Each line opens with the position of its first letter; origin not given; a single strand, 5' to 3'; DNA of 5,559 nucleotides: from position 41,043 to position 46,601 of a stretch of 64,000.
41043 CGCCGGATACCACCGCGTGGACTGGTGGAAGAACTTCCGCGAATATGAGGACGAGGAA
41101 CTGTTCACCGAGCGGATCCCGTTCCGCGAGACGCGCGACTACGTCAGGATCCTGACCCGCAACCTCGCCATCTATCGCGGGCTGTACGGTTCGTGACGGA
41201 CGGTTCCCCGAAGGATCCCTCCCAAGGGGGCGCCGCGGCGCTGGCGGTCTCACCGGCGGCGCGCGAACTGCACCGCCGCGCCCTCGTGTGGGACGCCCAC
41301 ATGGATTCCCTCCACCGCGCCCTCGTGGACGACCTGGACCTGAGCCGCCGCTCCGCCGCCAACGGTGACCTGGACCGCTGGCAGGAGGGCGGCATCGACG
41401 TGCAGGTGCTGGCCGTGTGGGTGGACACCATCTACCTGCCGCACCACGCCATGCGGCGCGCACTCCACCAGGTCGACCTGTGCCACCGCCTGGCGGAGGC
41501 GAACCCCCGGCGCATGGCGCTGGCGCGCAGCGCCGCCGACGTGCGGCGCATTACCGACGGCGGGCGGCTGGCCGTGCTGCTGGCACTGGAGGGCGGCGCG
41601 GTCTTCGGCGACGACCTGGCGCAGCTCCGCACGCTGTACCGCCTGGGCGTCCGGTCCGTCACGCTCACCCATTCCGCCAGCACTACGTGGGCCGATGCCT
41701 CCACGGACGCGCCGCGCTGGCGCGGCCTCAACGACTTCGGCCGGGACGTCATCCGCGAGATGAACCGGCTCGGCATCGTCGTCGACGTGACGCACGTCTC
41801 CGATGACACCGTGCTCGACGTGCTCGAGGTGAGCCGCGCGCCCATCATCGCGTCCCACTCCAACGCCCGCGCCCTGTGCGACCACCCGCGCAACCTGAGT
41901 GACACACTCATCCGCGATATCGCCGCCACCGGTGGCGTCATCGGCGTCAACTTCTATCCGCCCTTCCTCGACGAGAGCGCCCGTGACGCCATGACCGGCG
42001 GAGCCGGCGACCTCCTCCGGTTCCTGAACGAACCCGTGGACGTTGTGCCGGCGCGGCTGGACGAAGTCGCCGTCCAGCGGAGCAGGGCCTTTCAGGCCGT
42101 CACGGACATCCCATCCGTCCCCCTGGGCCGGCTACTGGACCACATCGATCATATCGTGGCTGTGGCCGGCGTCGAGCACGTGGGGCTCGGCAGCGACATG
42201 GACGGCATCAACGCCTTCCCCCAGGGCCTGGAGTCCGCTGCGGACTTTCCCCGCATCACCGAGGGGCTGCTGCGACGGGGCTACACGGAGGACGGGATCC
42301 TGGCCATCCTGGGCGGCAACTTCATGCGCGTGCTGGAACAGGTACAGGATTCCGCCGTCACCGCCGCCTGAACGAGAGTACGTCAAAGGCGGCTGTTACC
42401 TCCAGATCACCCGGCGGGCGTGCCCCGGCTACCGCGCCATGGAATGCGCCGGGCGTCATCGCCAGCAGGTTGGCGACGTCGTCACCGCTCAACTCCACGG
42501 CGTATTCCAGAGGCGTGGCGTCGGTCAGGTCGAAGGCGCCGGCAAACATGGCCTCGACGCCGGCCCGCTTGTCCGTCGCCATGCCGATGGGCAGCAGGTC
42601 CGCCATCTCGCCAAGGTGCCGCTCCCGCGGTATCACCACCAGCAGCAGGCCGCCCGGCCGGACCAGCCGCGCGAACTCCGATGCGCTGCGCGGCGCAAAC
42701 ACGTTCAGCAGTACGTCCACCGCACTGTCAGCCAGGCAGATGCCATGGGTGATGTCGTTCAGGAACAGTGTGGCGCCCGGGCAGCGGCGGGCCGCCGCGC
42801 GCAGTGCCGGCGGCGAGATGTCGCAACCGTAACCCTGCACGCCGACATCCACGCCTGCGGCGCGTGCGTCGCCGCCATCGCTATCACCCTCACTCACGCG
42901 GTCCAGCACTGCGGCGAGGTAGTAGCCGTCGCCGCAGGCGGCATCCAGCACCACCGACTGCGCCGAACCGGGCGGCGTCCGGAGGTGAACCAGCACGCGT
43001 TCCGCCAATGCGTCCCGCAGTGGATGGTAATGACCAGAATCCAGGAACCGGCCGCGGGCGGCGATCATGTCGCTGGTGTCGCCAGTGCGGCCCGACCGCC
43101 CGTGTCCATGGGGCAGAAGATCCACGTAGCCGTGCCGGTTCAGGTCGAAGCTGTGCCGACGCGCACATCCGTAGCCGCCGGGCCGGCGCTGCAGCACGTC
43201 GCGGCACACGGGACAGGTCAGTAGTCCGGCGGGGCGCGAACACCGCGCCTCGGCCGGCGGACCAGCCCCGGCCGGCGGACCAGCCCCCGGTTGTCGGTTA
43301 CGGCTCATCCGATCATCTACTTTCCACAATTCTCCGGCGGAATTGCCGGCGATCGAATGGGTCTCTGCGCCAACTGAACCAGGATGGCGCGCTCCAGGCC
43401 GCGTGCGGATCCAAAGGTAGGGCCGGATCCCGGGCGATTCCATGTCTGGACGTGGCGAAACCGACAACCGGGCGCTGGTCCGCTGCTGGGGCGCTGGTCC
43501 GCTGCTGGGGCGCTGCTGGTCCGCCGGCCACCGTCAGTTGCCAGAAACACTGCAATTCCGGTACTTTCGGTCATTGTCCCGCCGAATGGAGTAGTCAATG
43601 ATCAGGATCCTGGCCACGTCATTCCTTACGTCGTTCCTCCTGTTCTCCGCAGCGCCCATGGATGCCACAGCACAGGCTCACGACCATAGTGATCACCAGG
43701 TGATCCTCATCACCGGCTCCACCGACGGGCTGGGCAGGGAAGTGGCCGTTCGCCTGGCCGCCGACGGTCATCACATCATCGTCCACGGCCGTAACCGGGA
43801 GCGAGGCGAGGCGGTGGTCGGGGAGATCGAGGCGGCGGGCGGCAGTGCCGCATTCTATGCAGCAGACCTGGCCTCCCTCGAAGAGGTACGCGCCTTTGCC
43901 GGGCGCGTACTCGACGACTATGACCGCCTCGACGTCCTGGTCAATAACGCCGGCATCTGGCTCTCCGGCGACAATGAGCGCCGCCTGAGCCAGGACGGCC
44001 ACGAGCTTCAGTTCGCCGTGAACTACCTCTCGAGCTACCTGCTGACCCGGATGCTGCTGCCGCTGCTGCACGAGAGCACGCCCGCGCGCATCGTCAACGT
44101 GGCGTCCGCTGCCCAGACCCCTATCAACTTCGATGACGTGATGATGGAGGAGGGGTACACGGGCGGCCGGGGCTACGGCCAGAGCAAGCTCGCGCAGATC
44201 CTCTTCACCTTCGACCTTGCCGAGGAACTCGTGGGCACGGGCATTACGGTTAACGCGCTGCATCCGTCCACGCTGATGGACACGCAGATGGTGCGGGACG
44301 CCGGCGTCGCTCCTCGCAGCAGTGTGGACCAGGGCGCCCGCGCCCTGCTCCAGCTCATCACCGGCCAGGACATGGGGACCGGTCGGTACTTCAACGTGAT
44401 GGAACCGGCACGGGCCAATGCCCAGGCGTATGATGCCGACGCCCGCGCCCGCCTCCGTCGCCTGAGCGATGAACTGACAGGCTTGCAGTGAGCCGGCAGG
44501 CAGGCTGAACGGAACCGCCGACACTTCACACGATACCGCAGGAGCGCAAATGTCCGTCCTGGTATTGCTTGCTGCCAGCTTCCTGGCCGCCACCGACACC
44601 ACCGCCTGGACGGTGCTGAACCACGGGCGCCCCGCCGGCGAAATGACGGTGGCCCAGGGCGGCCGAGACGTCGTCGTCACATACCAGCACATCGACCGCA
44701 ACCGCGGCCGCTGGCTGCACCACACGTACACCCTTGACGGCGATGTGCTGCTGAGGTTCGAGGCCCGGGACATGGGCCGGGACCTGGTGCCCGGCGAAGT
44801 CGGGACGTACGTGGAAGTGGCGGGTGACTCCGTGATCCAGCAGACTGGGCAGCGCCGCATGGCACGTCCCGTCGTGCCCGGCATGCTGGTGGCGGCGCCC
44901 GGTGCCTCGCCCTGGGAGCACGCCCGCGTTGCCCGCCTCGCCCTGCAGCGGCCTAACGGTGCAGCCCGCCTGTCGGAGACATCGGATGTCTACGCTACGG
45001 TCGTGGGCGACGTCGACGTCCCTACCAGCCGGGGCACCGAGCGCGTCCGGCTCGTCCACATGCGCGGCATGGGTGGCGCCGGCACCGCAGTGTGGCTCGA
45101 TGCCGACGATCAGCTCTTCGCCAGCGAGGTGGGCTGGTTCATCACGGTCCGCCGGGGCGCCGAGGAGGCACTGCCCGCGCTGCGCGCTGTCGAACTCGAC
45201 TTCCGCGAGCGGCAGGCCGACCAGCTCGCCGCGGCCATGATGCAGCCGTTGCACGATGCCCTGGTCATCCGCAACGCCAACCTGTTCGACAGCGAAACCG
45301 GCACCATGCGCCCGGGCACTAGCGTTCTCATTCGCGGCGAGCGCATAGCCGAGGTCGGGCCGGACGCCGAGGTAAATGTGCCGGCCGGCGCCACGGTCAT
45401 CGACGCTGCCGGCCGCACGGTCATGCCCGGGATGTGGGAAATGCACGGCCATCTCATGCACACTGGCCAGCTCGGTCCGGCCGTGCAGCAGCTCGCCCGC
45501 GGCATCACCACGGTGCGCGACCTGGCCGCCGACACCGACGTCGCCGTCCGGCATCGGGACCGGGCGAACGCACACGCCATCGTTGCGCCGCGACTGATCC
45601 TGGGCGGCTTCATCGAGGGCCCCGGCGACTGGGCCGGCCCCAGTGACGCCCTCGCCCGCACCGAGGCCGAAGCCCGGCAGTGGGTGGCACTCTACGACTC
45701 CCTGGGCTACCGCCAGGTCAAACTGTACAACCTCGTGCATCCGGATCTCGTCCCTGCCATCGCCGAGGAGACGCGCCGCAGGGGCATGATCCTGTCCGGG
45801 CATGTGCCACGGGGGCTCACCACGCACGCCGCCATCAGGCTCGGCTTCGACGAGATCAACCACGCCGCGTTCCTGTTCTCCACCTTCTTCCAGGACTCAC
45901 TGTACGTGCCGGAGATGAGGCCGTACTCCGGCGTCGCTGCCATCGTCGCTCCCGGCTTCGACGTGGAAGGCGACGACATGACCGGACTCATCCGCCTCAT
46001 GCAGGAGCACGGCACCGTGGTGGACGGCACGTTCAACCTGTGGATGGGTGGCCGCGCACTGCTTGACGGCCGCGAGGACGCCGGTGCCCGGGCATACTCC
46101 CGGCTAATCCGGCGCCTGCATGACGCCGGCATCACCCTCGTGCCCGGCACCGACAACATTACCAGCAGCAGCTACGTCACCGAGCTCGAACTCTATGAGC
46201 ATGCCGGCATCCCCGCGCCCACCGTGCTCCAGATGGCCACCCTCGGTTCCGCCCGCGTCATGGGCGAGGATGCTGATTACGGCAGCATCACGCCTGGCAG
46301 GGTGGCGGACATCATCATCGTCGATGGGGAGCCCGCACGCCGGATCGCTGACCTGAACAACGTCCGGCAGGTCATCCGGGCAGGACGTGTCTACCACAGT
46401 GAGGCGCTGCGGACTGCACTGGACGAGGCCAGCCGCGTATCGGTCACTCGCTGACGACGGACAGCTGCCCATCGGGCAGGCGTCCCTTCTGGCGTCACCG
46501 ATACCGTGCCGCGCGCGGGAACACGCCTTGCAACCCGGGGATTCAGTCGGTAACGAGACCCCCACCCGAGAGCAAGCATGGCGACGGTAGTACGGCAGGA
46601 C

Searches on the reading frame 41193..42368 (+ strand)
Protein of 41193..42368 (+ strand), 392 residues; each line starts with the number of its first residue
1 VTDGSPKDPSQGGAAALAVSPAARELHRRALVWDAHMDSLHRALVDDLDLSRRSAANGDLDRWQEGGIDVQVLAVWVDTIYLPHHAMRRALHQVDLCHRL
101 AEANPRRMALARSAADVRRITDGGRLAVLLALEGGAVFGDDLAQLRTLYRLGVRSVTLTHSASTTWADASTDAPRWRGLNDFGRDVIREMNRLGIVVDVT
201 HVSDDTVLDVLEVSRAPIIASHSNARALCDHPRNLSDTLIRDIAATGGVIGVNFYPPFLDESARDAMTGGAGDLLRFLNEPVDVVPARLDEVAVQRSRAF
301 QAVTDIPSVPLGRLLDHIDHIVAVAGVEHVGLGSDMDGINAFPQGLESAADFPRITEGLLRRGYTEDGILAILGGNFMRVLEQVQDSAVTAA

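Call 60: search_protein_families(library=pfam, proteins=[window:41193-42368:+], max_evalue=0.0001)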
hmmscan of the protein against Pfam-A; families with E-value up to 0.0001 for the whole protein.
window:41193-42368:+ (392 aa): 1 family
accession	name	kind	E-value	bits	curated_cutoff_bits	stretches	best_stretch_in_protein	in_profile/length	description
PF01244.27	Peptidase_M19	-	1.4e-104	350.1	26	1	26-383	2-319/319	Membrane dipeptidase (Peptidase family M19)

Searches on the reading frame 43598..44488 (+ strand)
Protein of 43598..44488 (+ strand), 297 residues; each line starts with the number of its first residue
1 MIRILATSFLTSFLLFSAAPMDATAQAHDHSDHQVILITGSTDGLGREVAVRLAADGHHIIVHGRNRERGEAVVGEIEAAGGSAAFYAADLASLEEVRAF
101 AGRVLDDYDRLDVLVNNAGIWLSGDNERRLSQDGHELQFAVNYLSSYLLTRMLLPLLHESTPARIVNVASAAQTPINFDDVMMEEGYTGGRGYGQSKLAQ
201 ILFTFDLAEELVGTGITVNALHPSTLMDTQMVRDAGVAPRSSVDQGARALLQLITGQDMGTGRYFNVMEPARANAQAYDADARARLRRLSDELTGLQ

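Call 61: search_protein_families(library=pfam, proteins=[window:43598-44488:+], max_evalue=0.0001)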
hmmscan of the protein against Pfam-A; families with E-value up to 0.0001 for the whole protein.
window:43598-44488:+ (297 aa): 3 families
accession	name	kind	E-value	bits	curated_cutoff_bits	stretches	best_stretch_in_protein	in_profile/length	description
PF00106.31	adh_short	-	2.7e-39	135.1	26.6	1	34-234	1-189/195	short chain dehydrogenase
PF13561.12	adh_short_C2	-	3.2e-25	89.5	27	1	43-240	6-189/236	Enoyl-(Acyl carrier protein) reductase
PF08659.16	KR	-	1.2e-07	32.3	22.6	1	36-120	3-91/180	KR domain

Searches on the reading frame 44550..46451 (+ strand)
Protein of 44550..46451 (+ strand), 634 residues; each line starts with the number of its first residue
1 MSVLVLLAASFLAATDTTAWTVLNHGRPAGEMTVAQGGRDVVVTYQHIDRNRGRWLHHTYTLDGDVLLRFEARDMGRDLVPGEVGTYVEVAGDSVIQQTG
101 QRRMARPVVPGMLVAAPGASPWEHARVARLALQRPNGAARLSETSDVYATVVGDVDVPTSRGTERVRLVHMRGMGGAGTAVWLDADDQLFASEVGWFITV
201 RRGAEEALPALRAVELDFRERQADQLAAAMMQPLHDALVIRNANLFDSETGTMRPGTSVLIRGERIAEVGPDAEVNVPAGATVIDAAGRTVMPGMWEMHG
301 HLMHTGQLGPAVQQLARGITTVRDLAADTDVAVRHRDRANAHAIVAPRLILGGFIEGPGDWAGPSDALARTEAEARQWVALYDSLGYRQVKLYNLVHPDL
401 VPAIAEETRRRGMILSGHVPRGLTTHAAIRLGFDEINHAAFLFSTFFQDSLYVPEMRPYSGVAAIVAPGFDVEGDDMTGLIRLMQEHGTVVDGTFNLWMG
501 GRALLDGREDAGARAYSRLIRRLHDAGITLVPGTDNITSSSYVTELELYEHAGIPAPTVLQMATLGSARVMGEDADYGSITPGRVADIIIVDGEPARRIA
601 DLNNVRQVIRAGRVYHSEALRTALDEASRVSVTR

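Call 61: search_protein_families(library=pfam, proteins=[window:44550-46451:+], max_evalue=0.0001)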
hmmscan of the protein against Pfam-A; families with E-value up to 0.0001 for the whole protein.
window:44550-46451:+ (634 aa): 2 families
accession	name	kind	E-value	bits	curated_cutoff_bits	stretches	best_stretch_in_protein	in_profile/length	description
PF01979.26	Amidohydro_1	-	4e-16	59.6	25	1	308-614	39-344/345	Amidohydrolase family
PF07969.17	Amidohydro_3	-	7.2e-15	55.9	29.7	2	499-614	339-470/472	Amidohydrolase family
